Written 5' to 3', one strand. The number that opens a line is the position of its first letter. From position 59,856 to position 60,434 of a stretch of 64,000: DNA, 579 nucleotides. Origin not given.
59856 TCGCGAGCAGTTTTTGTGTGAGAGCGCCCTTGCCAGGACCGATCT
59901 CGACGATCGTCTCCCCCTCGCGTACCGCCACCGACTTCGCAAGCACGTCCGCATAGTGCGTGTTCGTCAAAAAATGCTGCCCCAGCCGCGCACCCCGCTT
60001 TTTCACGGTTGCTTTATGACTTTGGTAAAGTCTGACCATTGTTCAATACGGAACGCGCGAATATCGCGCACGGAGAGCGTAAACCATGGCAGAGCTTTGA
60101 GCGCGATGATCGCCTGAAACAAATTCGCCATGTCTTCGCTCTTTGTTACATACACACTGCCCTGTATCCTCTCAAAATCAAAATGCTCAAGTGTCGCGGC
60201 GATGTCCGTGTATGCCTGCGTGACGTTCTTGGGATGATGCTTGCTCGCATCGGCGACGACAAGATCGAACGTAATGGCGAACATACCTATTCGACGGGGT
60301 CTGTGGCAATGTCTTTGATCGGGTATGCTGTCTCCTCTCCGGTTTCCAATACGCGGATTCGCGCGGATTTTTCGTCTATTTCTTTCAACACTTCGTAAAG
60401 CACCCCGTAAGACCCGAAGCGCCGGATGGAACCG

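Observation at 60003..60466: VapD (Cas2-homologous endoribonuclease) with an unannotated 59-aa upstream partner, wedged between pcrA and ksgA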

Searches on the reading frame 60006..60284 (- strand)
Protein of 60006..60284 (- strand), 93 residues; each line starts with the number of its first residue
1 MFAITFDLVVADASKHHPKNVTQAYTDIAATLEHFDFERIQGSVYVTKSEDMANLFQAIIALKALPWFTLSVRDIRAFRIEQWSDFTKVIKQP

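Call 3: search_protein_families(library=pfam, proteins=[window:60006-60284:-], max_evalue=1)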
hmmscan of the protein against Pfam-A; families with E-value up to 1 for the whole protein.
window:60006-60284:- (93 aa): 1 family
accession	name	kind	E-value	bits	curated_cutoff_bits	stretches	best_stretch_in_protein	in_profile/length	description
PF09827.14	CRISPR_Cas2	-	2.9e-06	27.8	23.8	1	2-85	3-71/74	CRISPR associated protein Cas2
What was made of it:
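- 60003..60284 (-): vapD: a 93-aa toxin with a Cas2-like ferredoxin fold. The catalytic residues D7 and S43 are conserved. Coordinates include the stop codon. Pfam Cas2 at 27.8 bits against a gathering score of 23.8 (call 3).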

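Call 4: search_protein_families(library=ncbifam, proteins=[window:60006-60284:-], max_evalue=1)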
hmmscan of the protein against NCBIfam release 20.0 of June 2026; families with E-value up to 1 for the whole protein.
window:60006-60284:- (93 aa): 1 family
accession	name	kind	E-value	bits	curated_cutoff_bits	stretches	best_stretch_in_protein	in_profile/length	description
NF041506.1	VapD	equivalog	4.1e-10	39.9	100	1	3-89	3-90/91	VapD family protein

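Call 13: search_solved_structures(query=window:60006-60284:-, max_evalue=1, show_alignments=3)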
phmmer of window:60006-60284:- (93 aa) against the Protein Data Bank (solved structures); distinct sequences matched with E-value up to 1: 6.
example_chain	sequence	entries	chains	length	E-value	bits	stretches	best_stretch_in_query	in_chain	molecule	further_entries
6zn8_A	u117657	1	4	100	3.1e-34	119.9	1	1-91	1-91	Endoribonuclease VapD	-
6zi0_AAA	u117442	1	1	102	3.3e-34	119.8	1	1-91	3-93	Endoribonuclease VapD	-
6zi1_AAA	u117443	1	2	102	1.7e-33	117.5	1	1-91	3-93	Endoribonuclease VapD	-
3ui3_A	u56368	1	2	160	1.7e-18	69.7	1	1-91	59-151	Immunoglobulin G-binding protein G, Virulence-associated protein D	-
5dyr_A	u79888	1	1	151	0.13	15.8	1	4-79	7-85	Virulence-associated protein D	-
3oei_A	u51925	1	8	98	0.89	13.2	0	6-77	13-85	RelJ (Antitoxin Rv3357)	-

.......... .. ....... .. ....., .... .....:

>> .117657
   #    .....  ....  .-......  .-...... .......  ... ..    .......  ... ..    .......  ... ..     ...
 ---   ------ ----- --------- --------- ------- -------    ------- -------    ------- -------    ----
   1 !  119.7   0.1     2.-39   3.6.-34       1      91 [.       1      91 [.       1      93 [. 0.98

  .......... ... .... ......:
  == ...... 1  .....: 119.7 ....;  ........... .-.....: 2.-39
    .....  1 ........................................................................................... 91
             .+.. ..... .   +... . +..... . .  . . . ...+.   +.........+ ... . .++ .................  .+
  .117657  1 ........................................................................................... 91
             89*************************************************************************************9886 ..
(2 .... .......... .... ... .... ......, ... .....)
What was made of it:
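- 60003..60284 (-): E 3e-34 against H. influenzae VapD 6zn8_A (call 13).
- Closest known: Cas2 of CRISPR-Cas adaptation modules. Different: The closest sequence relatives are all VapD toxins (call 13).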

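Call 31: list_cluster_members(proteins=[P0001, window:60006-60284:-, L001:2584-4482:+, L001:7873-9498:+])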
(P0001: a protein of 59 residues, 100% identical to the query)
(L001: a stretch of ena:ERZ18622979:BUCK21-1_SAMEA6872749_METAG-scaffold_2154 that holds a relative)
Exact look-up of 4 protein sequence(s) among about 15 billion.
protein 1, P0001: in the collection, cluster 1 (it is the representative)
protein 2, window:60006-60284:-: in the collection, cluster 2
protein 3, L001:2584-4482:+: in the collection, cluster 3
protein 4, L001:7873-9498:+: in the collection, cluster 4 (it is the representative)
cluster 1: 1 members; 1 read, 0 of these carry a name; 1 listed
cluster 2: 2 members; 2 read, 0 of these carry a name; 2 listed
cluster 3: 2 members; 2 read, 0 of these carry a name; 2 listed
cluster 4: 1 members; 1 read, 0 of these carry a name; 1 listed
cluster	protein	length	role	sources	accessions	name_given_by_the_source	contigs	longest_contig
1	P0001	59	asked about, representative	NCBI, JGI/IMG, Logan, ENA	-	-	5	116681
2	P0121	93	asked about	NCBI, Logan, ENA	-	-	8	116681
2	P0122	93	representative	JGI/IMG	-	-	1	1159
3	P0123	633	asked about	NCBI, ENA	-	-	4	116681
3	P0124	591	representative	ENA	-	-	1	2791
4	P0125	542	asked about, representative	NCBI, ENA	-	-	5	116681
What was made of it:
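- Tried and rejected: An exact-sequence look-up of four window proteins returned no names (call 31).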

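Call 58: search_protein_families(library=padloc, proteins=[window:60006-60284:-], max_evalue=0.1)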
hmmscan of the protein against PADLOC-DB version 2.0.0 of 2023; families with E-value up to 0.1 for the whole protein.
window:60006-60284:- (93 aa): 1 family
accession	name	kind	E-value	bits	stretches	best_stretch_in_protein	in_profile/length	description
PDLC01649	Cas2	-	1.3e-11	42.7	1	1-85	2-70/70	"CAS-I,CAS-II,CAS-III,CAS-IV,CAS-V,CAS-VI; acquisition_2"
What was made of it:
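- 60003..60284 (-): PADLOC Cas2 E 1.3e-11 (call 58).
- Closest known: Cas2 of CRISPR-Cas adaptation modules. Same: VapD shares the ferredoxin-like fold and matches the Cas2 profiles (calls 3, 58).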

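Call 61: search_dna_similar(query=window:60006-60284:-, collection=plasmids, mode=protein, max_evalue=1e-10, max_rows=25, rows=spread)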
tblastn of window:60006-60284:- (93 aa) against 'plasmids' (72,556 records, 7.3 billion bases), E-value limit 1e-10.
Records with a match: 179; places in all: 181; records where one place covers at least 80% of the query: 172.
Best place of each record, by identity: 60-80% 155; <60% 24.
By first word of the organism name: Neisseria 142; Riemerella 10; Escherichia 5; Bacteroides 4; Providencia 3; Helicobacter 3; Sulfuriferula 2; Ornithobacterium 2; Citrobacter 1; Kingella 1; and 6 more.
By predicted mobility (MOB-suite, as given by PLSDB): mobilizable 152; non-mobilizable 26; conjugative 1.
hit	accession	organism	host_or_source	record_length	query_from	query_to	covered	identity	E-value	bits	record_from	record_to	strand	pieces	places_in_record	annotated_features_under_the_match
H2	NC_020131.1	Citrobacter freundii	-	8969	1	93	100%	69.9%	1e-38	142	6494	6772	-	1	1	virulence factor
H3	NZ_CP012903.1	Providencia rettgeri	Homo sapiens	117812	1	93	100%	68.8%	5e-38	140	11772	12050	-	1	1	virulence factor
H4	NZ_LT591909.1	Neisseria gonorrhoeae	-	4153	1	91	98%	68.1%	5e-37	137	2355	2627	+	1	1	endoribonuclease VapD | Cryptic plasmid protein A | DUF5397 family protein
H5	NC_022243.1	Neisseria gonorrhoeae MS11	-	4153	1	91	98%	68.1%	5e-37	137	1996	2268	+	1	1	endoribonuclease VapD | Cryptic plasmid protein A | DUF5397 family protein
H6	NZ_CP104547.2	Neisseria gonorrhoeae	Homo sapiens,urethal swab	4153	1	91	98%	68.1%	5e-37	137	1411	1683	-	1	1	endoribonuclease VapD | Cryptic plasmid protein A | DUF5397 family protein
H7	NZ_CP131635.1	Neisseria gonorrhoeae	-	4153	1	91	98%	68.1%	5e-37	137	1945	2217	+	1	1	endoribonuclease VapD | Cryptic plasmid protein A | DUF5397 family protein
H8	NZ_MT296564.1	Neisseria gonorrhoeae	-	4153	1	91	98%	68.1%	5e-37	137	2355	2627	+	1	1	endoribonuclease VapD | hypothetical protein | DUF5397 family protein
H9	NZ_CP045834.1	Neisseria gonorrhoeae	Homo sapiens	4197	1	91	98%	68.1%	5e-37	137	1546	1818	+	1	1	endoribonuclease VapD | Cryptic plasmid protein A | DUF5397 family protein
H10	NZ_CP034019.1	Neisseria gonorrhoeae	Homo sapiens,rectum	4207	1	91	98%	68.1%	5e-37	137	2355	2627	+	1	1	endoribonuclease VapD | Cryptic plasmid protein A | DUF5397 family protein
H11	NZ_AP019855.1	Neisseria gonorrhoeae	-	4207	1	91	98%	68.1%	5e-37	137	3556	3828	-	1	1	endoribonuclease VapD | Cryptic plasmid protein A | DUF5397 family protein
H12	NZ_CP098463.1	Neisseria gonorrhoeae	Homo sapiens,urethal swab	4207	1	91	98%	68.1%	5e-37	137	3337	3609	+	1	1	endoribonuclease VapD | Cryptic plasmid protein A | DUF5397 family protein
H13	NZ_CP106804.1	Neisseria gonorrhoeae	Homo sapiens,urethal swab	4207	1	91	98%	68.1%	5e-37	137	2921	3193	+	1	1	endoribonuclease VapD | Cryptic plasmid protein A | DUF5397 family protein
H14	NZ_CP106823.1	Neisseria gonorrhoeae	Homo sapiens,urethal swab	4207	1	91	98%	68.1%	5e-37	137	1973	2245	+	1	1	endoribonuclease VapD | Cryptic plasmid protein A | DUF5397 family protein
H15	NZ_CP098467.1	Neisseria gonorrhoeae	Homo sapiens,urethal swab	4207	1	91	98%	68.1%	5e-37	137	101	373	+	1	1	endoribonuclease VapD | Cryptic plasmid protein A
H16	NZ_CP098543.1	Neisseria gonorrhoeae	Homo sapiens,urethal swab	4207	1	91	98%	68.1%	5e-37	137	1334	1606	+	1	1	endoribonuclease VapD | Cryptic plasmid protein A | DUF5397 family protein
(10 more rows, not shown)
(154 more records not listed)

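Call 62: get_annotated_region(hit=H4, flank=700)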
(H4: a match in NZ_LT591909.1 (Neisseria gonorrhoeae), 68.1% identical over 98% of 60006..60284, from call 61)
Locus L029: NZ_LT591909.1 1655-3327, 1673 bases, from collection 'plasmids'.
description: Neisseria gonorrhoeae strain WHO K plasmid 2, complete sequence
organism: Neisseria gonorrhoeae (NCBI taxid 485)
taxonomy: Bacteria; Pseudomonadota; Betaproteobacteria; Neisseriales; Neisseriaceae; Neisseria; Neisseria gonorrhoeae
host: -; source: -; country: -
typing (MOB-suite, as given by PLSDB): mobilizable; replicon rep_cluster_1433; relaxase MOBP
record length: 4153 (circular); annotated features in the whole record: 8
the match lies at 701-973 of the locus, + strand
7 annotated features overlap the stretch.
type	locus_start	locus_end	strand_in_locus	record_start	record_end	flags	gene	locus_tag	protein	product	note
CDS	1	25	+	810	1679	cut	-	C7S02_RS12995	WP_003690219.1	replication initiation protein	-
CDS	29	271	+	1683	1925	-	-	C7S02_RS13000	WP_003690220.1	HTH domain-containing protein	-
CDS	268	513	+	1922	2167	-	-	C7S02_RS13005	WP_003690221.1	hypothetical protein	-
CDS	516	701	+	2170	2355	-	-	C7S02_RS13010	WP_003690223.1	DUF5397 family protein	-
CDS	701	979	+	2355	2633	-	-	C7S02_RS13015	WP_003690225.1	endoribonuclease VapD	-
CDS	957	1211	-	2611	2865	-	-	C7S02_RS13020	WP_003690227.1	Cryptic plasmid protein A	-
CDS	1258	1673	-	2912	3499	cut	-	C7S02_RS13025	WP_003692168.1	MbeB family mobilization protein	-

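Call 63: get_annotated_region(hit=H2, flank=700)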
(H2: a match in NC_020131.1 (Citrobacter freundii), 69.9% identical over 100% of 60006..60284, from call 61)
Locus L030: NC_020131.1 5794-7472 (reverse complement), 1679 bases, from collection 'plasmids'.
description: Citrobacter freundii plasmid pMobC, complete sequence
organism: Citrobacter freundii (NCBI taxid 546)
taxonomy: Bacteria; Pseudomonadota; Gammaproteobacteria; Enterobacterales; Enterobacteriaceae; Citrobacter; Citrobacter freundii
host: -; source: -; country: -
typing (MOB-suite, as given by PLSDB): mobilizable; replicon rep_cluster_1478; relaxase MOBP
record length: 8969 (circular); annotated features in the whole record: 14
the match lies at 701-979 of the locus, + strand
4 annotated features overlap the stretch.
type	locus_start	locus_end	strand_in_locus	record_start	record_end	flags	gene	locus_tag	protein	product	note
CDS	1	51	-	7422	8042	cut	-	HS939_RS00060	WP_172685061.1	ParA family protein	-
CDS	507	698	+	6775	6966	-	-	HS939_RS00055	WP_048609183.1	DUF5397 family protein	-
CDS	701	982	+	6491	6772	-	-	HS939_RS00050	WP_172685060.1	virulence factor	-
CDS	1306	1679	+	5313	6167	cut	-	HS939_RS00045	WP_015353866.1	replication initiation protein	-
